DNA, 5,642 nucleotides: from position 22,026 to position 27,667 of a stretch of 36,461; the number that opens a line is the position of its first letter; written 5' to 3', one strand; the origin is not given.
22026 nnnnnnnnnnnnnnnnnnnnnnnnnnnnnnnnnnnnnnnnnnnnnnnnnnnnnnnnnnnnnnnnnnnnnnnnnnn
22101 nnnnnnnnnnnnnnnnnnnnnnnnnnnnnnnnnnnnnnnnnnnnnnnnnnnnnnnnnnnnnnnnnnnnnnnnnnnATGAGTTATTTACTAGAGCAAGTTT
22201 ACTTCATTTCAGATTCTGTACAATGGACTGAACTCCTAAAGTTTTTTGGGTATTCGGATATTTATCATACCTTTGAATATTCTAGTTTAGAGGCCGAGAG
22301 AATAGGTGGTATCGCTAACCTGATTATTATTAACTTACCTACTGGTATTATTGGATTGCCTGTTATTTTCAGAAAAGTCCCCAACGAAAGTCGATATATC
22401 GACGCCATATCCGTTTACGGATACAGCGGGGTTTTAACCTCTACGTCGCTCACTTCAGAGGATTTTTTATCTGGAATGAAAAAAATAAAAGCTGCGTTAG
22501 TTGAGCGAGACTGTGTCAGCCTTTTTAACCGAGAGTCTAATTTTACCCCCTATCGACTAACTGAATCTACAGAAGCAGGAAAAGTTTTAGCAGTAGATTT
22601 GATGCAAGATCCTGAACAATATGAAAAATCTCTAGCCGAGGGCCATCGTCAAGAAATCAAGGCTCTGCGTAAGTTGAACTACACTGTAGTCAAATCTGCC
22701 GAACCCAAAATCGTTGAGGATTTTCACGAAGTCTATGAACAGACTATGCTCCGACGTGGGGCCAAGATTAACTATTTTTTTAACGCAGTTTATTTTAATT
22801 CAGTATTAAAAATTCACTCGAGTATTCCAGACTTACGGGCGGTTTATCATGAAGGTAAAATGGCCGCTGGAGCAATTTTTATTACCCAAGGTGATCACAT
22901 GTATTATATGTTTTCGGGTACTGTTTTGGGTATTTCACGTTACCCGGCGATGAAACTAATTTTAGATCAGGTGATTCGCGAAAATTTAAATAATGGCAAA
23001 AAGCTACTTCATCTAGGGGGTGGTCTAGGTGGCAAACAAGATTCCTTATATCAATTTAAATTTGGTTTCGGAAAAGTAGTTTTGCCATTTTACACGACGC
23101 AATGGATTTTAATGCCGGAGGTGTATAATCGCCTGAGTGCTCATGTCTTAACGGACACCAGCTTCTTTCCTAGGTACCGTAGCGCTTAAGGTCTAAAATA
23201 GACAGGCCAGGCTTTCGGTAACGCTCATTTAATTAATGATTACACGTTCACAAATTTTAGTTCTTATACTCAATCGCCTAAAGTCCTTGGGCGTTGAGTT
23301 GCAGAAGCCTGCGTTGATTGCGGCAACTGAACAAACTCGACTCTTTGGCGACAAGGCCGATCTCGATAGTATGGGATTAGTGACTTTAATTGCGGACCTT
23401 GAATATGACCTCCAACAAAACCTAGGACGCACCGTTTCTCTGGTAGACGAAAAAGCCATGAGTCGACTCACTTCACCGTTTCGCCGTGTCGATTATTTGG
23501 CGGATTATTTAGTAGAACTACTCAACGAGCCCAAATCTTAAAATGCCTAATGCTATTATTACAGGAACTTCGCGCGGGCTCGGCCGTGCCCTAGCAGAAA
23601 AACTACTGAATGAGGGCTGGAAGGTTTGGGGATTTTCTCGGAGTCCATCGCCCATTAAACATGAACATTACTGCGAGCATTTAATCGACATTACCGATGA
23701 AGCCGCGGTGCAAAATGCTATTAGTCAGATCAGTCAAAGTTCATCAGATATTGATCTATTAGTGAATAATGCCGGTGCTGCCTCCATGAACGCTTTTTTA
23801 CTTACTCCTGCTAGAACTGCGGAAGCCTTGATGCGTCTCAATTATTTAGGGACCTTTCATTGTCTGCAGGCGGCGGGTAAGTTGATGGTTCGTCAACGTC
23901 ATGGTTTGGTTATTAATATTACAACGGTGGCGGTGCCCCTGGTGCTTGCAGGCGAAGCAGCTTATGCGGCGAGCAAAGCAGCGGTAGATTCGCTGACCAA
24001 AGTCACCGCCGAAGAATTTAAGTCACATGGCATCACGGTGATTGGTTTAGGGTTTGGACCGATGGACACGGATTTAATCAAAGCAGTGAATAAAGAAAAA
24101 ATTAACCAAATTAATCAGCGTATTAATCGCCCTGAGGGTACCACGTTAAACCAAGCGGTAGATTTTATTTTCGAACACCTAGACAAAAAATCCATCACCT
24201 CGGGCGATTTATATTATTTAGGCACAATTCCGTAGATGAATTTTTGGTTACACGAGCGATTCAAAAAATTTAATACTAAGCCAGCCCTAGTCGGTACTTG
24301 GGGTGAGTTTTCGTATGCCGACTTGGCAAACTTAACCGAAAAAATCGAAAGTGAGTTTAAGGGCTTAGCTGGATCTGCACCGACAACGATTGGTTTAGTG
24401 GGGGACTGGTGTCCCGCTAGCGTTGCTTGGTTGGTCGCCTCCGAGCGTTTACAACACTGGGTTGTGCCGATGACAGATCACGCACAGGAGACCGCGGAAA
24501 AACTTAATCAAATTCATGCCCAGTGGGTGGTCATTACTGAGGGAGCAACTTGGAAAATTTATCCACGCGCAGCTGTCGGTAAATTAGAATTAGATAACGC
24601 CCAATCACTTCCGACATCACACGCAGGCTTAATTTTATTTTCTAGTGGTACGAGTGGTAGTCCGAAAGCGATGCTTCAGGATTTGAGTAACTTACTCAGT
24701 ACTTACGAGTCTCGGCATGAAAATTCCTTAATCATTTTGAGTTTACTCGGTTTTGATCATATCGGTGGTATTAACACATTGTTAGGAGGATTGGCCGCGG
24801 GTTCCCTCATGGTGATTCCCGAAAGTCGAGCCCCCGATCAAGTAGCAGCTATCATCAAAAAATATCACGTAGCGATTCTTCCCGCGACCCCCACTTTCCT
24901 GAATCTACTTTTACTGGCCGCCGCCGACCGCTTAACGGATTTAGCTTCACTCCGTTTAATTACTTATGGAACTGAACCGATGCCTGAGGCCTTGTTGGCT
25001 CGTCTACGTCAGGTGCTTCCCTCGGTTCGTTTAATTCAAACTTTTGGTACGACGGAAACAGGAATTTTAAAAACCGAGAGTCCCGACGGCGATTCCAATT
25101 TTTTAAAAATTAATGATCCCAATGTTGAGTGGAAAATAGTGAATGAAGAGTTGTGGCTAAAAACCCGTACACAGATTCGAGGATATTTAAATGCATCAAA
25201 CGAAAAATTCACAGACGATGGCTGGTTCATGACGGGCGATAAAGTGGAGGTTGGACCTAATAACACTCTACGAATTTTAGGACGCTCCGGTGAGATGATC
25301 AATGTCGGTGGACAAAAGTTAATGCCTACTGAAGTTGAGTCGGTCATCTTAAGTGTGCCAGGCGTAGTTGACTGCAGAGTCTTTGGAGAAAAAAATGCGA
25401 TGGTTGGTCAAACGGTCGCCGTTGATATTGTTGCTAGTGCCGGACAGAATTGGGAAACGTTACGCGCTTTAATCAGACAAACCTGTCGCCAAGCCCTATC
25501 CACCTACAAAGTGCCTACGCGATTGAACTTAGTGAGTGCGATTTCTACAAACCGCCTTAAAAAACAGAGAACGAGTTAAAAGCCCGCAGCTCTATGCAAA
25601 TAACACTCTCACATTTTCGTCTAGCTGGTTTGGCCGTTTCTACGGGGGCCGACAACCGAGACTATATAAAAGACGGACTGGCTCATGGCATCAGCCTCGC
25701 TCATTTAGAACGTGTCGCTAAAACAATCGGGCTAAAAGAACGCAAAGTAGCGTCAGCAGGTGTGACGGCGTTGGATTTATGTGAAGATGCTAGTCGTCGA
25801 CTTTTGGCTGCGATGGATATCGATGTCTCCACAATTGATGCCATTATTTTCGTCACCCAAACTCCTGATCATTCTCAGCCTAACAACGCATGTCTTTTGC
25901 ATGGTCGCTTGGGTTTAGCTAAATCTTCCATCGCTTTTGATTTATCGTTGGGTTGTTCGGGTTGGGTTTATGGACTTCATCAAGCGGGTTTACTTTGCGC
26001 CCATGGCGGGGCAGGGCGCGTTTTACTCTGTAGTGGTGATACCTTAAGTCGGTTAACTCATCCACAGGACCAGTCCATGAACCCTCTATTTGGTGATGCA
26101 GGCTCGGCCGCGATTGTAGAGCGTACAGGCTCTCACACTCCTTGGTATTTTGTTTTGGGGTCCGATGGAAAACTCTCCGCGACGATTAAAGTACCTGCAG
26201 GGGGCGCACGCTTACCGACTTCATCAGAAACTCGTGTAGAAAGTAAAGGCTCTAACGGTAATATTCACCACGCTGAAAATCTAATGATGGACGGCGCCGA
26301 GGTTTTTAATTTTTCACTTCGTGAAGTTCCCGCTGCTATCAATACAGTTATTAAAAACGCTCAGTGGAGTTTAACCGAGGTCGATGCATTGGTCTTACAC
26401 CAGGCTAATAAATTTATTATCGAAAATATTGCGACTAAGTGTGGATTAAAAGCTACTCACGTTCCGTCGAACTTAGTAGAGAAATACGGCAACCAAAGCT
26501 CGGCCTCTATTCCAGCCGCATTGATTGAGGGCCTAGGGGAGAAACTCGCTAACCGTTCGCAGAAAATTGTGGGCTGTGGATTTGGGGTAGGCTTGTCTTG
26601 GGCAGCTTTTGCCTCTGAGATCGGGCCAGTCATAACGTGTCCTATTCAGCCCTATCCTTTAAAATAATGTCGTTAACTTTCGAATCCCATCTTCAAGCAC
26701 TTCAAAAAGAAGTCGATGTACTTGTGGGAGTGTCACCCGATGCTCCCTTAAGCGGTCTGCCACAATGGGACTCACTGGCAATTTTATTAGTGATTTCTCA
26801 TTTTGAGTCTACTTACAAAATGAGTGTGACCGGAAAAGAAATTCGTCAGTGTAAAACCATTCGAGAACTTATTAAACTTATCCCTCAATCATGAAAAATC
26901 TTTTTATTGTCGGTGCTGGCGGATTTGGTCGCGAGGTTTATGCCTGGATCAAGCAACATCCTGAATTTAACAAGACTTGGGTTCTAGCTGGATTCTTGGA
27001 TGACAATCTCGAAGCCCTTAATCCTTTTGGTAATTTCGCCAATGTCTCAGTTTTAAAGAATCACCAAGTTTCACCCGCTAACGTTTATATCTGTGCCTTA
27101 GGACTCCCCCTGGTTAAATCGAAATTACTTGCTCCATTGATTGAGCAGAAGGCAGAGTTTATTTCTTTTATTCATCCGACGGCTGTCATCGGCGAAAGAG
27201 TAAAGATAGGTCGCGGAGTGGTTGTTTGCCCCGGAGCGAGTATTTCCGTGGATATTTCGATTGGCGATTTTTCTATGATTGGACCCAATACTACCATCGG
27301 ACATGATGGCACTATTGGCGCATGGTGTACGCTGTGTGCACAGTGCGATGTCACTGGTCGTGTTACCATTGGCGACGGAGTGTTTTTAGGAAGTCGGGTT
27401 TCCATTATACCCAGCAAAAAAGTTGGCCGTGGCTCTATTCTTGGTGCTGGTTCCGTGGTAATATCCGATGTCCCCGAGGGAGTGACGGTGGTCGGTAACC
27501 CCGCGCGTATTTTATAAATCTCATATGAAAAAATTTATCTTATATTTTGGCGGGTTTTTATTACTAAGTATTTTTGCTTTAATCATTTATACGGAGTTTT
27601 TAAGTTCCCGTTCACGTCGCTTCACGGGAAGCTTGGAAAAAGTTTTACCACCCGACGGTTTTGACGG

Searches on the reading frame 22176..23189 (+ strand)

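Call 7: search_protein_families(library=pfam, proteins=[window:22176-23189:+], max_evalue=0.00001)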
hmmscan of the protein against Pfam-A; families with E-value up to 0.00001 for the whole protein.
window:22176-23189:+ (337 aa): 2 families
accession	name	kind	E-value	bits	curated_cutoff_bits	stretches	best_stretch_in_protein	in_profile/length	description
PF02388.22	FemAB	-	4.2e-07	29.6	24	1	228-302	306-382/406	FemAB family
PF13480.13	Acetyltransf_6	-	3.4e-06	27.7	22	1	157-283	7-137/143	Acetyltransferase (GNAT) domain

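Call 47: search_protein_families(library=ncbifam, proteins=[window:22176-23189:+], max_evalue=0.001)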
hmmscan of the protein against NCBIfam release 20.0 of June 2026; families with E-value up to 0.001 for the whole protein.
window:22176-23189:+ (337 aa): 1 family
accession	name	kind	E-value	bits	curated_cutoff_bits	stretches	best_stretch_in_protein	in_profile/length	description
NF047883.1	UAcmpLyAlTFemX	equivalog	3.1e-07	30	500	1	169-300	183-313/337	UDP-N-acetylmuramoylpentapeptide-lysine N(6)-alanyltransferase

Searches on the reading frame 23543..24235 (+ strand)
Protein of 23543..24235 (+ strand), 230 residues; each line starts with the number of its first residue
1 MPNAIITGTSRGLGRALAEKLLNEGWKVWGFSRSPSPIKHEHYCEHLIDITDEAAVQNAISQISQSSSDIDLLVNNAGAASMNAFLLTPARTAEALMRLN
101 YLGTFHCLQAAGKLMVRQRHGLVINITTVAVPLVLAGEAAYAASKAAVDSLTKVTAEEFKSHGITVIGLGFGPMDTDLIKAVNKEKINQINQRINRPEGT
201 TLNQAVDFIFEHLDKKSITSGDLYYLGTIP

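Call 7: search_protein_families(library=pfam, proteins=[window:23543-24235:+], max_evalue=0.00001)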
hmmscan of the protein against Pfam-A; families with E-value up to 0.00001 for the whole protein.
window:23543-24235:+ (230 aa): 4 families
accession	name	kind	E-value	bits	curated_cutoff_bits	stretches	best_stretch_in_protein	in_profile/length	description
PF00106.31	adh_short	-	3.3e-41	141.3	26.6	1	3-185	2-193/195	short chain dehydrogenase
PF13561.12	adh_short_C2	-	2.4e-30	106.3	27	1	10-194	3-198/236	Enoyl-(Acyl carrier protein) reductase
PF01370.27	Epimerase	-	1.7e-11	44.4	20.9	1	5-210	2-213/240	NAD dependent epimerase/dehydratase family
PF08659.16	KR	-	2.5e-07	31.2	22.6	1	5-174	4-178/180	KR domain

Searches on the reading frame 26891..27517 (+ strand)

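Call 47: search_protein_families(library=ncbifam, proteins=[window:26891-27517:+], max_evalue=0.001)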
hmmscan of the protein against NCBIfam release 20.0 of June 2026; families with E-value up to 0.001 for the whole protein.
window:26891-27517:+ (208 aa): 46 families (the best 25 are shown)
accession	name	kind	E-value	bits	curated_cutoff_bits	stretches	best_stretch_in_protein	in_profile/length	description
TIGR03570.1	NeuD_NnaD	subfamily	2.2e-52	177.6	160.8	1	3-206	1-202/202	NeuD/PglB/VioB family sugar acetyltransferase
TIGR03532.1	DapD_Ac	equivalog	1.7e-20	73.6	231.75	1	82-208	78-211/231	2,3,4,5-tetrahydropyridine-2,6-dicarboxylate N-acetyltransferase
NF002060.0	PRK00892.1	subfamily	2.6e-17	63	207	2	135-206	241-313/345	UDP-3-O-(3-hydroxymyristoyl)glucosamine N-acyltransferase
TIGR01853.1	lipid_A_lpxD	equivalog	5.3e-16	58.5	242.5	2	135-206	232-303/325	UDP-3-O-(3-hydroxymyristoyl)glucosamine N-acyltransferase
NF003657.0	PRK05289.1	equivalog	5.7e-16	58.4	226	2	124-207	109-192/264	acyl-ACP--UDP-N-acetylglucosamine O-acyltransferase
TIGR01172.1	cysE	equivalog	2e-14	53.9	210.65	1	69-206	37-162/162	serine O-acetyltransferase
NF041874.1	EPS_EpsC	equivalog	8.3e-14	51.6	150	1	78-208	46-164/168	serine O-acetyltransferase EpsC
NF058585.1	HptprglPActTf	PfamEq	9.3e-14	51.4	300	1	117-208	67-157/172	heptaprenylglyceryl phosphate O-acetyltransferase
TIGR01852.1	lipid_A_lpxA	equivalog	2e-13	50.2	231.05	1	123-207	103-187/254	acyl-ACP--UDP-N-acetylglucosamine O-acyltransferase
NF007076.0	PRK09527.1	equivalog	3e-12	46.4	347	1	122-208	96-182/203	galactoside O-acetyltransferase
NF007240.0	PRK09677.1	equivalog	8.8e-12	44.9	243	1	157-208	130-181/192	putative lipopolysaccharide biosynthesis O-acetyl transferase WbbJ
NF010936.0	PRK14356.1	equivalog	2.8e-11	43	666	1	94-200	336-441/456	bifunctional UDP-N-acetylglucosamine diphosphorylase/glucosamine-1-phosphate N-acetyltransferase GlmU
NF007797.0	PRK10502.1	subfamily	1.1e-10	41.5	192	1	105-206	54-174/183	WcaF family extracellular polysaccharide biosynthesis acetyltransferase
NF010937.0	PRK14357.1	equivalog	4.2e-10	39.1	658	1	130-201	356-427/448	bifunctional UDP-N-acetylglucosamine diphosphorylase/glucosamine-1-phosphate N-acetyltransferase GlmU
NF010938.0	PRK14358.1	equivalog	1.1e-09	37.4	500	1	94-201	337-443/481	bifunctional N-acetylglucosamine-1-phosphate uridyltransferase/glucosamine-1-phosphate acetyltransferase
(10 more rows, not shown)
